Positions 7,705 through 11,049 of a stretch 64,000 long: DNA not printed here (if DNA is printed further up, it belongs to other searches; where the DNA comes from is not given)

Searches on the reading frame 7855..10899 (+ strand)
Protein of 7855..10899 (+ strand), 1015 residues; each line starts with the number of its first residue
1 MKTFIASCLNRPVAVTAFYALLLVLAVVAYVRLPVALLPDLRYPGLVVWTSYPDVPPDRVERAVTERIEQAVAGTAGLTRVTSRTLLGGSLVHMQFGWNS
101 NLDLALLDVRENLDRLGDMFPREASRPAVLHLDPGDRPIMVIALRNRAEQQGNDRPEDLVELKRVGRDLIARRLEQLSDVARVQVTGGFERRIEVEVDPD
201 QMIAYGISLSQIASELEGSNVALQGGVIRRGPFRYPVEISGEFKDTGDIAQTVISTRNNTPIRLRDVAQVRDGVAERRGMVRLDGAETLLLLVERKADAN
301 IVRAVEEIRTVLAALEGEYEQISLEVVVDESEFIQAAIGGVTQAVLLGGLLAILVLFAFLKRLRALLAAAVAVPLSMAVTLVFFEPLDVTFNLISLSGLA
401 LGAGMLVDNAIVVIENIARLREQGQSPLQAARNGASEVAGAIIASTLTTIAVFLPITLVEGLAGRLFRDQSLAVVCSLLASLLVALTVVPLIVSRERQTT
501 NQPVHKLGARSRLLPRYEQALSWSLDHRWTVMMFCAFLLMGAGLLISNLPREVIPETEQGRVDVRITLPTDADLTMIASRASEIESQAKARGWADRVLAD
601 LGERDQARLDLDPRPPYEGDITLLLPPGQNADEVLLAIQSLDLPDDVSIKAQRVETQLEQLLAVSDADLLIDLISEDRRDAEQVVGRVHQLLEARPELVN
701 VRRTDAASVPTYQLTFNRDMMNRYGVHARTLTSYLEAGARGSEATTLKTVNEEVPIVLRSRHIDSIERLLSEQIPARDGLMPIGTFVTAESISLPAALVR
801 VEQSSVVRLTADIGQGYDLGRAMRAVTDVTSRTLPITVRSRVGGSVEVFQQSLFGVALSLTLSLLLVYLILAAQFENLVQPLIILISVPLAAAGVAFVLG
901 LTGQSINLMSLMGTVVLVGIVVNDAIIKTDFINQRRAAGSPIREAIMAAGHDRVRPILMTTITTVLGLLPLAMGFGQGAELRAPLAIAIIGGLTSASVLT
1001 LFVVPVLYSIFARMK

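Call 59: search_protein_families(library=pfam, proteins=[window:7855-10899:+], max_evalue=0.001)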
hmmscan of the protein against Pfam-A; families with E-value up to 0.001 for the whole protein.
window:7855-10899:+ (1015 aa): 1 family
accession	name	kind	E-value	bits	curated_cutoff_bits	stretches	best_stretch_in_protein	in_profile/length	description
PF00873.25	ACR_tran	-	5.4e-209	696.9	28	1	6-1011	3-1020/1021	AcrB/AcrD/AcrF family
